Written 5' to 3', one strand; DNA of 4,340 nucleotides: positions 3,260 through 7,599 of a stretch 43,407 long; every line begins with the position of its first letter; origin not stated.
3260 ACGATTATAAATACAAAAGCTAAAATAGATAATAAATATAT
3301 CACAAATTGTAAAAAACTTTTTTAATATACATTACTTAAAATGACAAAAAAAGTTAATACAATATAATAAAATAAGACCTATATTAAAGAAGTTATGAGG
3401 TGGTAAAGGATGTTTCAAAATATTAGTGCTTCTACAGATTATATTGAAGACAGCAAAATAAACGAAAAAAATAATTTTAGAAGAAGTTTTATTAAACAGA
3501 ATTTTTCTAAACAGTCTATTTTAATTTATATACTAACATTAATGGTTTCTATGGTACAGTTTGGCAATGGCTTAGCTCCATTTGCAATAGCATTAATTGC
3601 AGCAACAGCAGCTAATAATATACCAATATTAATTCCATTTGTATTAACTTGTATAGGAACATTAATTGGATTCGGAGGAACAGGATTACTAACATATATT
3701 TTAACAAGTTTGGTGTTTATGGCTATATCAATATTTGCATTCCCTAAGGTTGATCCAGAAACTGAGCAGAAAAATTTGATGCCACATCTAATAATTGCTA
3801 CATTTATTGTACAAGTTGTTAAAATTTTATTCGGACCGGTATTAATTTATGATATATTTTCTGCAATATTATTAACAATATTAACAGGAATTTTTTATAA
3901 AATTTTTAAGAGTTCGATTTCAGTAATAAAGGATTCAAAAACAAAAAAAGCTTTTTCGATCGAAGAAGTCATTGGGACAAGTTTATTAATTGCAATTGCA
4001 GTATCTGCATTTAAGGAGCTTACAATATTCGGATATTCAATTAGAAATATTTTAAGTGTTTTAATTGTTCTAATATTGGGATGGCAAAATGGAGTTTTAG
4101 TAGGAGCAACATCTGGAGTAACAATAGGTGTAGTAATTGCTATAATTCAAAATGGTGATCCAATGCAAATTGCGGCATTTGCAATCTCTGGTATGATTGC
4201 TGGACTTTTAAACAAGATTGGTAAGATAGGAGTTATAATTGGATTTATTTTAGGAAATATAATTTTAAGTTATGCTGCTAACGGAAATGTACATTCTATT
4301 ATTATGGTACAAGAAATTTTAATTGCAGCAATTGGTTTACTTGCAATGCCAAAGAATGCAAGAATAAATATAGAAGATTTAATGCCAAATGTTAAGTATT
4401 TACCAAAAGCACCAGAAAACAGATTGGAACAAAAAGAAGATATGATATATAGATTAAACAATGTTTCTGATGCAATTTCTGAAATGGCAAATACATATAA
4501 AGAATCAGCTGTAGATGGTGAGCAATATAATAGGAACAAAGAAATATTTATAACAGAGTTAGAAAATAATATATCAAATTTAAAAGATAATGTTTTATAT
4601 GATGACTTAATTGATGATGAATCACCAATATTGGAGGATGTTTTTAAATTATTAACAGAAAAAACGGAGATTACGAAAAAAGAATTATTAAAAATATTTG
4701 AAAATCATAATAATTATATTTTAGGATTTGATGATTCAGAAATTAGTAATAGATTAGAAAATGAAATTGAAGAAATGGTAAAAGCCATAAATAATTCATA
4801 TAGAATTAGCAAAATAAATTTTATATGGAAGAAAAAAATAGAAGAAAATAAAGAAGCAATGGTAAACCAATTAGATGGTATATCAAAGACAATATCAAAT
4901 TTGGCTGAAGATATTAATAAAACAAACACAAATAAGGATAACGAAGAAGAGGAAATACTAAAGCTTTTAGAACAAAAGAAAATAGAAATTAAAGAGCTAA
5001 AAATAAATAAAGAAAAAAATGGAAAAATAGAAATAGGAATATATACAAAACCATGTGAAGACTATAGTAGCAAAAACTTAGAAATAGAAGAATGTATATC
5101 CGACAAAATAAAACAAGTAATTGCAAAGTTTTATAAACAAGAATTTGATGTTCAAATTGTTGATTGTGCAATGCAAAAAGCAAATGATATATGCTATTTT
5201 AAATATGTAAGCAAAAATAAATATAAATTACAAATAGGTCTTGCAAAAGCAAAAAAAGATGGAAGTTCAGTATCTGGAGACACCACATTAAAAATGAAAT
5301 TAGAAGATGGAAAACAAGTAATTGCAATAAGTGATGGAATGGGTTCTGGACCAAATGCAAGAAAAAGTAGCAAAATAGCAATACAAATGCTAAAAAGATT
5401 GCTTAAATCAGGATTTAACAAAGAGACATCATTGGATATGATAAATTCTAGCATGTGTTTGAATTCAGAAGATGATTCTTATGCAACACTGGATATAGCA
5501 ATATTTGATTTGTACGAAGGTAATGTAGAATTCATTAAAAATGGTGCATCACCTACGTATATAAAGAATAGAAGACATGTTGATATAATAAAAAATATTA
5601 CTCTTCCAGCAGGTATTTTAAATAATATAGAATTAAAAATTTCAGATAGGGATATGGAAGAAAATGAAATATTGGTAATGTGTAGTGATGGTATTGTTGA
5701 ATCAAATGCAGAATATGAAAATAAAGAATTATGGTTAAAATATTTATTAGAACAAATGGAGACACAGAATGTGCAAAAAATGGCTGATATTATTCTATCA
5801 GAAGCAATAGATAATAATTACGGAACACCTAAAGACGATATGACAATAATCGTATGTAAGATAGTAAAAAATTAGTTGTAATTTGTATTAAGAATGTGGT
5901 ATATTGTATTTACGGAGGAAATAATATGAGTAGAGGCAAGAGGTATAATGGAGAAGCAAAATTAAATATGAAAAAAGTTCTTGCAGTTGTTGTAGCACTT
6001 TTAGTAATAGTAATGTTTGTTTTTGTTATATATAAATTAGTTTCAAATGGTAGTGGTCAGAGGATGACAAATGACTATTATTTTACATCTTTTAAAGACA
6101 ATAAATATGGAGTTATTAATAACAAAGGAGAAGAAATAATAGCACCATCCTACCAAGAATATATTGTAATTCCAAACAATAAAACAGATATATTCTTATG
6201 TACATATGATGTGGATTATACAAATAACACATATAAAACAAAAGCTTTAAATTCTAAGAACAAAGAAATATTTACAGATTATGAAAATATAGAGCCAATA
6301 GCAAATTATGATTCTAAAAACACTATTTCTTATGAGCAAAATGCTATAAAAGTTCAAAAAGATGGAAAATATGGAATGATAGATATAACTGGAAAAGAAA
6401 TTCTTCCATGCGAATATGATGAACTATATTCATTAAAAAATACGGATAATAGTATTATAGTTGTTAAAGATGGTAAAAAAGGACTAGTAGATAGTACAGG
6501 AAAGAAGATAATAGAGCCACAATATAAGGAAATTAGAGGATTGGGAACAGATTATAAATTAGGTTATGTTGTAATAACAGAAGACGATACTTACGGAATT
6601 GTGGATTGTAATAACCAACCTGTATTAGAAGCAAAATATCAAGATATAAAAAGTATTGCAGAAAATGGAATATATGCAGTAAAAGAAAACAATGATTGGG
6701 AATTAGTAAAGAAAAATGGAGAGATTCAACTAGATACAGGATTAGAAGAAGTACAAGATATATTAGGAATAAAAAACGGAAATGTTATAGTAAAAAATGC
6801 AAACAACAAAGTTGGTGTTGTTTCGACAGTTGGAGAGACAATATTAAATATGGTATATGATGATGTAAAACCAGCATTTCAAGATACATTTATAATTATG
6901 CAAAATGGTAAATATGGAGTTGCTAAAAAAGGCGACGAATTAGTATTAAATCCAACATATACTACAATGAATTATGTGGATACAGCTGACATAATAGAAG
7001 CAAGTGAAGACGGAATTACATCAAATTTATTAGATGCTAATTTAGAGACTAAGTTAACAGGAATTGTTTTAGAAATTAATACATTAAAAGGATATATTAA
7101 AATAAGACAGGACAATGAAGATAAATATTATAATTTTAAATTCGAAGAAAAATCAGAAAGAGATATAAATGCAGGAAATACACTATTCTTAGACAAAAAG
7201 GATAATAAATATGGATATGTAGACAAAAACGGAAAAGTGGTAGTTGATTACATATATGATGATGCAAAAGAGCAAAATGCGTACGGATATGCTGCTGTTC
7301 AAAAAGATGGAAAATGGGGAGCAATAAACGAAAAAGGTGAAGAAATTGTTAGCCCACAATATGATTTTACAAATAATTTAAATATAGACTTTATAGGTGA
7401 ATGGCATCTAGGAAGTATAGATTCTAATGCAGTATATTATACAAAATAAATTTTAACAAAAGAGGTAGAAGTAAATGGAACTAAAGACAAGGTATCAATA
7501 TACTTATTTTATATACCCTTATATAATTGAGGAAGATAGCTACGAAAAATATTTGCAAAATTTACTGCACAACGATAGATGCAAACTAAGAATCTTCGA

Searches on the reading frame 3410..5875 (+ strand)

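Call 32: search_protein_families(library=pfam, proteins=[window:3410-5875:+], max_evalue=0.001)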
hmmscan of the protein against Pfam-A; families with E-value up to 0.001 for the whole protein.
window:3410-5875:+ (821 aa): 3 families
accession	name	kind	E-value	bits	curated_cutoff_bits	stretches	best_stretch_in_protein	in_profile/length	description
PF19732.4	SpoIIE_N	-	3.8e-53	181.4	27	1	18-619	23-603/605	Stage II sporulation protein E N-terminal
PF07228.17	SpoIIE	-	1.5e-27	97.3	25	1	633-818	2-191/192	Stage II sporulation protein E (SpoIIE)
PF13672.11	PP2C_2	-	9.4e-07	29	24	1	629-675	18-64/209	Protein phosphatase 2C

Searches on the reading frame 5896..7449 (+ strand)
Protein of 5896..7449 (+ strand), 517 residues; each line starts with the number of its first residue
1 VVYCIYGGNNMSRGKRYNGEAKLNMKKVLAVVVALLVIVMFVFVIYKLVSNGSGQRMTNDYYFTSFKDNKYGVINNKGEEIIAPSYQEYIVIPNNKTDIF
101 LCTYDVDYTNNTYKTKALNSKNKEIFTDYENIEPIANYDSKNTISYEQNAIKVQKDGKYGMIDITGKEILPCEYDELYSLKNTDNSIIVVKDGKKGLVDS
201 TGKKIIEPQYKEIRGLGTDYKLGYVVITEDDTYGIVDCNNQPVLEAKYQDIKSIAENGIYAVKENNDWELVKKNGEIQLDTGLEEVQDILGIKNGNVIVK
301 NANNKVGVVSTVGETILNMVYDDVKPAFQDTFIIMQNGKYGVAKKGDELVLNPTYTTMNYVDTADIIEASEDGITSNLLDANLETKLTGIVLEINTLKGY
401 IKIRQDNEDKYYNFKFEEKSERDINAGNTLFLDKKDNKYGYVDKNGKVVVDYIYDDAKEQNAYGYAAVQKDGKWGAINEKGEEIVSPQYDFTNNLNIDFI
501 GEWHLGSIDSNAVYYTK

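Call 32: search_protein_families(library=pfam, proteins=[window:5896-7449:+], max_evalue=0.001)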
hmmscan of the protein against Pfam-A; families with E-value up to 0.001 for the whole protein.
window:5896-7449:+ (517 aa): 1 family
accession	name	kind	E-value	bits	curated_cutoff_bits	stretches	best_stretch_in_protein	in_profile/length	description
PF14903.11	WG_beta_rep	-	6e-37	125.8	25.6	4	439-474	1-35/35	WG containing repeat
